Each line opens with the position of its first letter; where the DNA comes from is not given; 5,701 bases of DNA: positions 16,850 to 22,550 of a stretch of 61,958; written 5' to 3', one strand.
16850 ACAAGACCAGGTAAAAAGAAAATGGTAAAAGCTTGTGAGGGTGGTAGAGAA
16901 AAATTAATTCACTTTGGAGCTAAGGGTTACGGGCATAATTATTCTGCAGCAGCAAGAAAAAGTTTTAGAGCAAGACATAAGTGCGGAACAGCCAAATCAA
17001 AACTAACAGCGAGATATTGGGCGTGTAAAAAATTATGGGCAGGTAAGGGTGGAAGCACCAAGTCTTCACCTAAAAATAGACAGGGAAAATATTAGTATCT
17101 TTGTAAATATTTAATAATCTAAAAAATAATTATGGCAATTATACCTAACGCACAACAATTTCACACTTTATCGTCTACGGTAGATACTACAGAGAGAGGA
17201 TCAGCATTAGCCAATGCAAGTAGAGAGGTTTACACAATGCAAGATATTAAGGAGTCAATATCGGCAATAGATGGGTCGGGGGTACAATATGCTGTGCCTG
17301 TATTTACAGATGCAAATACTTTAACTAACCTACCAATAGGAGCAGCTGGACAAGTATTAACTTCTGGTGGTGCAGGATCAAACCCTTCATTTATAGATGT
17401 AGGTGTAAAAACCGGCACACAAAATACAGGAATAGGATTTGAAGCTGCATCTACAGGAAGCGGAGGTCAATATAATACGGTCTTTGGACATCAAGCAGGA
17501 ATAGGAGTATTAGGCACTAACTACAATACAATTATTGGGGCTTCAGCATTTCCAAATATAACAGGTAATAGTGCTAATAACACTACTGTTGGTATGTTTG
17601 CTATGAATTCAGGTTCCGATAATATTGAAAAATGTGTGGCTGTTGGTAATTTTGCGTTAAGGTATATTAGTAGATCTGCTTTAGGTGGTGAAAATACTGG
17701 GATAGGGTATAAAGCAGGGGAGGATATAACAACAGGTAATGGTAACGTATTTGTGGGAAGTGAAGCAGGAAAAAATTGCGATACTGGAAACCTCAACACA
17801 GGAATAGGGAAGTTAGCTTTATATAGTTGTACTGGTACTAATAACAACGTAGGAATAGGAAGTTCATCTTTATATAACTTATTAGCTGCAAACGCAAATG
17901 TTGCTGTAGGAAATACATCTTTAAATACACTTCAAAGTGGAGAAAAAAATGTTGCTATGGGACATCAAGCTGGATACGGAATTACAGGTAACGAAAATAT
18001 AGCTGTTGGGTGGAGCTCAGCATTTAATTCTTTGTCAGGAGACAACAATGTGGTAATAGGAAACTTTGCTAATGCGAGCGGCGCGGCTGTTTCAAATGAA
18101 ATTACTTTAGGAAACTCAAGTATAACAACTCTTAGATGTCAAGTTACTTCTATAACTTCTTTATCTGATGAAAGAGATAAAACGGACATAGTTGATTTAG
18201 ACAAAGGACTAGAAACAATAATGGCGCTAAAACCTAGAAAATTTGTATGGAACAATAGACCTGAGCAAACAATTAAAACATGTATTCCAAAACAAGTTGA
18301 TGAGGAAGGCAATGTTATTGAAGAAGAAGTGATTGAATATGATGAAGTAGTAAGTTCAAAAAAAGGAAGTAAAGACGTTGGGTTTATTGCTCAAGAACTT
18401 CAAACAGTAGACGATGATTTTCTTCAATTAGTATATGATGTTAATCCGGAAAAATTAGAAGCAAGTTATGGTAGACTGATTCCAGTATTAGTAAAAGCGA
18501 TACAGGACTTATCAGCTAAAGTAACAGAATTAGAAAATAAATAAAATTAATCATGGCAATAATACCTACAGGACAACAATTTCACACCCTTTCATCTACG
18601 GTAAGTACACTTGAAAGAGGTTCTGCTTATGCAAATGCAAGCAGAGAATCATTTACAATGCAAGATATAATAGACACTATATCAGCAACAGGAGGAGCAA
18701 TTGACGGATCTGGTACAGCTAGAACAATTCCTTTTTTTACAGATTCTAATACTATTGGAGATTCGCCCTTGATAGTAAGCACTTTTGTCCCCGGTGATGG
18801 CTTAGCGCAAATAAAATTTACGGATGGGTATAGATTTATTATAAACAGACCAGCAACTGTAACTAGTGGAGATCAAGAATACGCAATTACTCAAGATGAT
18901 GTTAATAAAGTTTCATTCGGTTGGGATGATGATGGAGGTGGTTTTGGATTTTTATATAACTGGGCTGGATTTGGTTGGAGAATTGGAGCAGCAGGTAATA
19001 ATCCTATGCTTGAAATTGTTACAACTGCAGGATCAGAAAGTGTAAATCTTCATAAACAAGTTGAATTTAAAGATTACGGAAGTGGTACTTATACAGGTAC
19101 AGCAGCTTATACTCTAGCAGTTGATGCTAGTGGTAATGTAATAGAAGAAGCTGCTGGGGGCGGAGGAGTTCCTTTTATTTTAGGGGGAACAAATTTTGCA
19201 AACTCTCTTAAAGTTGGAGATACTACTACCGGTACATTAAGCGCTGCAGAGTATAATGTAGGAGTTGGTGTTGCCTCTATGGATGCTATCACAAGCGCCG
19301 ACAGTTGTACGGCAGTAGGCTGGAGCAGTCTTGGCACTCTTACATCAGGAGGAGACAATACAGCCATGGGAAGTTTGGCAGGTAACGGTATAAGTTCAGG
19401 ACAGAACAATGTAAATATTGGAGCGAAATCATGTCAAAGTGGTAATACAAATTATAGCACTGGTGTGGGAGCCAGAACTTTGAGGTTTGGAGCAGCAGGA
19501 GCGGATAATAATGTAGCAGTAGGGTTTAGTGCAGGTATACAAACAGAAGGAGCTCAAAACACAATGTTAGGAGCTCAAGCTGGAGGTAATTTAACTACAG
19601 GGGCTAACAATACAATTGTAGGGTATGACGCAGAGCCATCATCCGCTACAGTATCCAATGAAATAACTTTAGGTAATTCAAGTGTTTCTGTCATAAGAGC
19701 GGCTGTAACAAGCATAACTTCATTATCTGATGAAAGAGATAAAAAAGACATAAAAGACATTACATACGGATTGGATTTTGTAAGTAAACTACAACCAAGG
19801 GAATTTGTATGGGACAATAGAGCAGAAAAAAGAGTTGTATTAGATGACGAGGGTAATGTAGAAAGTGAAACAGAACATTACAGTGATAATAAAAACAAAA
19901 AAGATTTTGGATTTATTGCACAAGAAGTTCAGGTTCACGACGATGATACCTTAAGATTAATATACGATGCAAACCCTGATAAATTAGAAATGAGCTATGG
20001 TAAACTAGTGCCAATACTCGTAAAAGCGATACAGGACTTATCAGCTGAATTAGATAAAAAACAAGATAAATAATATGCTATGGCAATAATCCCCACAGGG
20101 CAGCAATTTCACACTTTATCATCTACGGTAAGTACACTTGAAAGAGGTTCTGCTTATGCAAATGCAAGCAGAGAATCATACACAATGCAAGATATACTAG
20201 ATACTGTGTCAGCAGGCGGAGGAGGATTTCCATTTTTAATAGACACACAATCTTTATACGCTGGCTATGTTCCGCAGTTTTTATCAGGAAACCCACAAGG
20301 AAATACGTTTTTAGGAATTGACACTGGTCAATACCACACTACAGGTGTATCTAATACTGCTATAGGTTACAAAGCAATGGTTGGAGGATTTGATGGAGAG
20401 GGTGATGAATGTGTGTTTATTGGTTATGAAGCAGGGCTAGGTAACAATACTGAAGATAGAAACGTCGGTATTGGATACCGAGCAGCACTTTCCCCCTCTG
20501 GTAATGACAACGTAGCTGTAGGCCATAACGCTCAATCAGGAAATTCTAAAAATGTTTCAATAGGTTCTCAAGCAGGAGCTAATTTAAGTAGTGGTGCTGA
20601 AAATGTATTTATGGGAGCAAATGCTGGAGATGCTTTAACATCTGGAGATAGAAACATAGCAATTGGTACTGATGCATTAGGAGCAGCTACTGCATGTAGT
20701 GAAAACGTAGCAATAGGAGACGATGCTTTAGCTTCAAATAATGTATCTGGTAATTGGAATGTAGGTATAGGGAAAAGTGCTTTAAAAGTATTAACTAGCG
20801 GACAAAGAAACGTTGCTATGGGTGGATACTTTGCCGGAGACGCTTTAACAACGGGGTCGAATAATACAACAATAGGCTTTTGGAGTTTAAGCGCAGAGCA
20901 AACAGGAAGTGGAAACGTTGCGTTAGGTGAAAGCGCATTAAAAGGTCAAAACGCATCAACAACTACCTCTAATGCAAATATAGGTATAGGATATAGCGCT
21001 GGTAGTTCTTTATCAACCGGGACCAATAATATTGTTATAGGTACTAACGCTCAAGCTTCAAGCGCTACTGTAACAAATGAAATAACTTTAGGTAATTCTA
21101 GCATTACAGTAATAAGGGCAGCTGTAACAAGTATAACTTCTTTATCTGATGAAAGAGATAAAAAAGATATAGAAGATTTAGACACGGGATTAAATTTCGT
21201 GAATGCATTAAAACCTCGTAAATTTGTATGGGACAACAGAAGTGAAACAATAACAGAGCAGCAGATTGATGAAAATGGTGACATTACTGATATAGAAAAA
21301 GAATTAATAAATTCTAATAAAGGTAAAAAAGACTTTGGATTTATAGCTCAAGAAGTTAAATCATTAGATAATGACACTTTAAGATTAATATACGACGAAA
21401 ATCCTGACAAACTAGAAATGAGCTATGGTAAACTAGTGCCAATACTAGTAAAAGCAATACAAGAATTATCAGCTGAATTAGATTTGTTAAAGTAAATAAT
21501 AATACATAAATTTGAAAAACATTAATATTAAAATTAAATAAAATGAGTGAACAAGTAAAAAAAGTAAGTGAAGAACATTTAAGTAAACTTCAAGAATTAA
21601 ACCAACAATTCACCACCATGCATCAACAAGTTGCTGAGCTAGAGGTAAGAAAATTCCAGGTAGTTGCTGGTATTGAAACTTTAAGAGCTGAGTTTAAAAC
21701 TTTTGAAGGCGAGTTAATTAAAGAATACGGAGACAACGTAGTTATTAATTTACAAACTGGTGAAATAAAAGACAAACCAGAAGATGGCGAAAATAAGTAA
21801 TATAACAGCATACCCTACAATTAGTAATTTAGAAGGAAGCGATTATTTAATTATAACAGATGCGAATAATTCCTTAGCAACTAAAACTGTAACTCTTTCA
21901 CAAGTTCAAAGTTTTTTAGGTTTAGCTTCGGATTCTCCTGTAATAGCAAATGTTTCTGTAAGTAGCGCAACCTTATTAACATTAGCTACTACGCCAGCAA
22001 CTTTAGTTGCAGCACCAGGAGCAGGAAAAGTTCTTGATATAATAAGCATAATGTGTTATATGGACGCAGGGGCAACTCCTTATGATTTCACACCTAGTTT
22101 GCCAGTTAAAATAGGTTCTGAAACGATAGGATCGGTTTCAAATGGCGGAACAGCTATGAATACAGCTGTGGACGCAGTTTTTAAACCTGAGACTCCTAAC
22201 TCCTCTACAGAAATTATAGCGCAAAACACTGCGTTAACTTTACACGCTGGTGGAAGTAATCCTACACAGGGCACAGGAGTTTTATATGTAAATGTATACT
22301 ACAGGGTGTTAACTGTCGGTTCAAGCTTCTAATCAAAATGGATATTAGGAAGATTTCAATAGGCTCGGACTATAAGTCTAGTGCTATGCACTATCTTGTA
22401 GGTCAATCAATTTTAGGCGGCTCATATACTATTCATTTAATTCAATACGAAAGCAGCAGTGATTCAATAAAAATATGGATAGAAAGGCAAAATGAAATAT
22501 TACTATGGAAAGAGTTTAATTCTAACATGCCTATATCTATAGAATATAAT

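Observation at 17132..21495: Fibre array B: three tandem S74-chaperone fibres with evidence of recent gene conversion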

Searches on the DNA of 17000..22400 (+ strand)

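Call 10: search_dna_similar(query=window:17000-22400:+, collection=phages, mode=distant, max_rows=20)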
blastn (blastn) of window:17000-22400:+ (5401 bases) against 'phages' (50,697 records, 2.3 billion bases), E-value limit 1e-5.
Records with a match: 3; places in all: 3; records where one place covers at least 80% of the query: 0.
Best place of each record, by identity: 80-90% 2; 60-80% 1.
By first word of the organism name: Pelagibacter 2; Methylophilales 1.
By host as written in the record: Candidatus Pelagibacter sp. HTCC7211 2; Methylophilales bacterium H5P1 1.
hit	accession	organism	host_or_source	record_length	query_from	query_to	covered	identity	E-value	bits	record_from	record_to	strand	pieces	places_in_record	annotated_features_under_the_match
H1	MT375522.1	Methylophilales phage Venkman EXVC282S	Methylophilales bacterium H5P1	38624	1355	1543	3%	67.5%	5e-7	65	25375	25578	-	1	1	putative FhaB-like adhesion protein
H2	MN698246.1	Pelagibacter phage HTVC112P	Candidatus Pelagibacter sp. HTCC7211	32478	1480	1545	1%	80.3%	6e-6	62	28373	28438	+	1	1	putative tail fiber | putative glycosyl transferase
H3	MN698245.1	Pelagibacter phage HTVC111P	Candidatus Pelagibacter sp. HTCC7211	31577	1481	1545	1%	81.5%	5e-7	64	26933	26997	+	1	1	putative tail fiber protein | putative glycosyl transferase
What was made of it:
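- Tried and rejected: DNA-level search against deposited phages found only short S74-region matches (call 10).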

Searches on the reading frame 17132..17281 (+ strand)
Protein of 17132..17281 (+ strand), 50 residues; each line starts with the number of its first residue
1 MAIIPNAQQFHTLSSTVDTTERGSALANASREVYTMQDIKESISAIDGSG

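Call 23: find_homologous_proteins(query=A2, max_evalue=1)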
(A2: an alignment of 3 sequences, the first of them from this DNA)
Query A2 (3 sequences) (50 aa, profile of the alignment): 6 proteins with E <= 1 among 6 candidates.
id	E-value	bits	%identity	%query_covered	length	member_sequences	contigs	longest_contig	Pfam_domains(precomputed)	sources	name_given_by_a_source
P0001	1.1e-23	100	67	98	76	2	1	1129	-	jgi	jgi:hypothetical protein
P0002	6.4e-21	92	85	80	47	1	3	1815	-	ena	-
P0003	9.8e-21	91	67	100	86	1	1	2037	-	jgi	-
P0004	3.4e-19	86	69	90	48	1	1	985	-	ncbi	-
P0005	1.8e-17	81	87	76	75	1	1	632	PF00166.27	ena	-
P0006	6.5e-17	79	69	78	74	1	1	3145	-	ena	-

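Call 24: find_related_loci(query=A2, collection=viral_contigs, flank=10000)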
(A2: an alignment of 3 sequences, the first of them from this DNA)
Query A2 (50 aa) in viral_contigs; peptide patterns used: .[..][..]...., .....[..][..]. (x = any residue, [..] = any of these).
60 stretches matched a pattern; 31 encode a relative of the query (tblastn E <= 1e-3); 29 distinct loci.
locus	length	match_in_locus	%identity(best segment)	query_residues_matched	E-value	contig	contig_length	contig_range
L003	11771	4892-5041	98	1-50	2e-29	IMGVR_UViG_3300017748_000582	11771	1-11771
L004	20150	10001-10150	98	1-50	1e-29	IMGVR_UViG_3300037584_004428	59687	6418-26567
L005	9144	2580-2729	98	1-50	2e-29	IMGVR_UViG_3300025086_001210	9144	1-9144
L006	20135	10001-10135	84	1-45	3e-22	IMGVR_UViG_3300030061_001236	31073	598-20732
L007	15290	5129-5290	76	1-50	7e-22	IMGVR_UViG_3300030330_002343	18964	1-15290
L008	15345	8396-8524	86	1-43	5e-21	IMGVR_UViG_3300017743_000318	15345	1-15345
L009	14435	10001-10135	76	1-45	8e-19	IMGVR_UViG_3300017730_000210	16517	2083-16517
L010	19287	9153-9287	76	1-45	8e-19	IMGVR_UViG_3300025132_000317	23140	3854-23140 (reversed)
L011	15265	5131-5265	76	1-45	8e-19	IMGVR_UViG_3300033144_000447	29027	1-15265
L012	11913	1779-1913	76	1-45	8e-19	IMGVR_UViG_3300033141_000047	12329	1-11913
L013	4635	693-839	67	1-49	2e-18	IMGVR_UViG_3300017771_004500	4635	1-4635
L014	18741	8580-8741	67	1-50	2e-18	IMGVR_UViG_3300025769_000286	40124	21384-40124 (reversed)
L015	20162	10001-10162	67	1-50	2e-18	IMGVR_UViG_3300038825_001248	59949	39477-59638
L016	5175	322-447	74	1-42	3e-18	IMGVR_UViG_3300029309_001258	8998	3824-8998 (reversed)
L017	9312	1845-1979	69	1-45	2e-17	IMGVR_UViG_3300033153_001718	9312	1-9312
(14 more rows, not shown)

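Call 59: search_protein_representatives(alignment_id=A2)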
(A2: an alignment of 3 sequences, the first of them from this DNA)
Query: 3 sequences, 50 profile positions. Proteins with E-value up to 0.001 (for the whole library): 380; up to 1e-10: 161; up to 1e-30: 1. The best 150 are listed.
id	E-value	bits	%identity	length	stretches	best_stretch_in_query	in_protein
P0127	6.2e-68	240.5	-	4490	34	21-41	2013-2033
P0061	2.4e-30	120.1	-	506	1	1-50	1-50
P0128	5.9e-30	118.9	-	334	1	1-50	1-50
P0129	6.7e-30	118.7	-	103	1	1-50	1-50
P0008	8.2e-30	118.4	-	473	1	1-50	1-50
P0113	6.0e-29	115.7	-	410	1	1-49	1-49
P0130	9.4e-26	105.4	-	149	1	1-43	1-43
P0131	1.6e-24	101.5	-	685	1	1-46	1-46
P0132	3.3e-24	100.5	-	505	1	1-43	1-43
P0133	8.3e-22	92.8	-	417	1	1-46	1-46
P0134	2.0e-21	91.6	-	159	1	1-47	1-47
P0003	3.1e-21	91.0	-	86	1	1-50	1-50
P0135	7.7e-21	89.7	-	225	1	1-46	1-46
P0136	8.4e-21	89.6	-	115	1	1-49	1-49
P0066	1.2e-20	89.1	-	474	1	1-50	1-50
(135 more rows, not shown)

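Call 66: find_related_loci(query=A2, collection=metagenome_contigs, flank=8000)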
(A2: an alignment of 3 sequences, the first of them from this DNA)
Query A2 (50 aa) in metagenome_contigs; peptide patterns used: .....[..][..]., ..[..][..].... (x = any residue, [..] = any of these).
171 stretches matched a pattern; 73 encode a relative of the query (tblastn E <= 1e-3); 69 distinct loci.
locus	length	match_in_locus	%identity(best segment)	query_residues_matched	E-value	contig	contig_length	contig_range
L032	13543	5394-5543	98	1-50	1e-29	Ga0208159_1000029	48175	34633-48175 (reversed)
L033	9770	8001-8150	98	1-50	2e-29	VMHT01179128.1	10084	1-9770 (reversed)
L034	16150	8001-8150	98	1-50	2e-29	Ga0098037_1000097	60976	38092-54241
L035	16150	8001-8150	94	1-50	7e-28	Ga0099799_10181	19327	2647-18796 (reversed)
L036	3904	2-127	98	1-42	4e-24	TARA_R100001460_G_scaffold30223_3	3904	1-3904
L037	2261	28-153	98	1-42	3e-24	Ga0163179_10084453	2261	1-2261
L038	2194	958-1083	98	1-42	4e-24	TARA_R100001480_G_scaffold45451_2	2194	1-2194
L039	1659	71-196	98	1-42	3e-24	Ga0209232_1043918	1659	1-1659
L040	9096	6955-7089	82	1-45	1e-21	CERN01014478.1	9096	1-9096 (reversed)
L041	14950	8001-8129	86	1-43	6e-21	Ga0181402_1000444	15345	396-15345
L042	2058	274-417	76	1-50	1e-20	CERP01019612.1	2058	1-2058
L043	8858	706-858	75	1-50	2e-20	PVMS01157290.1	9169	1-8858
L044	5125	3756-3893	76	1-46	6e-20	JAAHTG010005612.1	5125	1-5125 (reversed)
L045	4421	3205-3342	76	1-46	7e-20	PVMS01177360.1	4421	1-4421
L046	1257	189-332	75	1-48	9e-20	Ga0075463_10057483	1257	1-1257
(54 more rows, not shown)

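Call 67: find_related_loci(query=A2, collection=genome_contigs, flank=8000)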
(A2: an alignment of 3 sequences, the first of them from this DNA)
Query A2 (50 aa) in genome_contigs; peptide patterns used: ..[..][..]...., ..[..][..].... (x = any residue, [..] = any of these).
64 stretches matched a pattern, but none encodes a relative of the query by tblastn (E <= 1e-3).
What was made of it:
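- Tried and rejected: The N-module gave none in 185,579 bacterial and archaeal genomes (call 67), so there is no direct host clue.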

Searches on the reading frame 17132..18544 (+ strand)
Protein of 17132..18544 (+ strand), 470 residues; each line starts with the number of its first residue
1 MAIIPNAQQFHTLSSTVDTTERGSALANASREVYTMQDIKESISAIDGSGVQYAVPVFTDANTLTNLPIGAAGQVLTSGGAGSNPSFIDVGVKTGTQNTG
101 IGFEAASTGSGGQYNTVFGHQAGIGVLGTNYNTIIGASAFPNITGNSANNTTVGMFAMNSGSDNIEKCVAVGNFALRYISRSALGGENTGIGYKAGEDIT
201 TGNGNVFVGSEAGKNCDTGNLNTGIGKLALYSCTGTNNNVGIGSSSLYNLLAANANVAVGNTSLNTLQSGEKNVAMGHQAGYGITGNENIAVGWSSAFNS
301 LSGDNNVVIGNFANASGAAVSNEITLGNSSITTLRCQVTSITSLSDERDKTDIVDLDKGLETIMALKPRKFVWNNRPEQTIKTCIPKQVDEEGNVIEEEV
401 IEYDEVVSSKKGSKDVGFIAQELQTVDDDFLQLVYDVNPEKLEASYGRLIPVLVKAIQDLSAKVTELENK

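Call 3: search_protein_families(library=pfam, proteins=[window:17132-18544:+], max_evalue=0.01)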
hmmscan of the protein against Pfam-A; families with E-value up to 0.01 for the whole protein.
window:17132-18544:+ (470 aa): 1 family
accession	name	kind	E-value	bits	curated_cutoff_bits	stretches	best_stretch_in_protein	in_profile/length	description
PF13884.11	Peptidase_S74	-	4.1e-10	40.2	22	1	345-429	1-55/58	Chaperone of endosialidase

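Call 11: search_protein_families(library=phrogs, proteins=[window:17132-18544:+], max_evalue=0.001)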
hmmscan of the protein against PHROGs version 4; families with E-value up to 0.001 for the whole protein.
window:17132-18544:+ (470 aa): 10 families
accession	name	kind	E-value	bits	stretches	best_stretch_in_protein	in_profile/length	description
phrog_23837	-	head and packaging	1.1e-56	193.7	2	17-377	74-437/507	virion structural protein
phrog_4636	-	tail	7.8e-49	167.7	2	234-470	519-747/763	tail spike protein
phrog_6002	-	head and packaging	1.6e-20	73.4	2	187-290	701-804/1183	virion structural protein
phrog_9708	-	unknown function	3.7e-18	66.7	1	204-469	61-311/318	-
phrog_5668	-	tail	1.4e-12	47.2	1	189-470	1287-1557/1567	tail fiber protein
phrog_5481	-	tail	1.3e-09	38.2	1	251-468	840-1016/1043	tail fiber protein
phrog_8215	-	tail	7.1e-05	22.3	0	246-469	806-994/1000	baseplate wedge initiator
phrog_1699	-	tail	9.5e-05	22.1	1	400-469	917-989/1000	long tail fiber protein distal subunit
phrog_28992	-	unknown function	0.00012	22.4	0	300-394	208-305/343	-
phrog_7841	-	unknown function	0.00067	19.8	0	407-469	425-486/489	-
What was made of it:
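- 17132..18544 (+): B1 gene (470 aa): class-I N-module, collar, solenoid body, junction, S74 chaperone. PHROG hits: virion structural protein and tail spike (call 11).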

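Call 50: search_protein_families(library=pfam, proteins=[window:17132-18544:+], max_evalue=10)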
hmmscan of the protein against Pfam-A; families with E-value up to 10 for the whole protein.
window:17132-18544:+ (470 aa): 1 family
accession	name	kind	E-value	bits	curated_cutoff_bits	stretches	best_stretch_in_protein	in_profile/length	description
PF13884.11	Peptidase_S74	-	4.1e-10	40.2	22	1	345-429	1-55/58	Chaperone of endosialidase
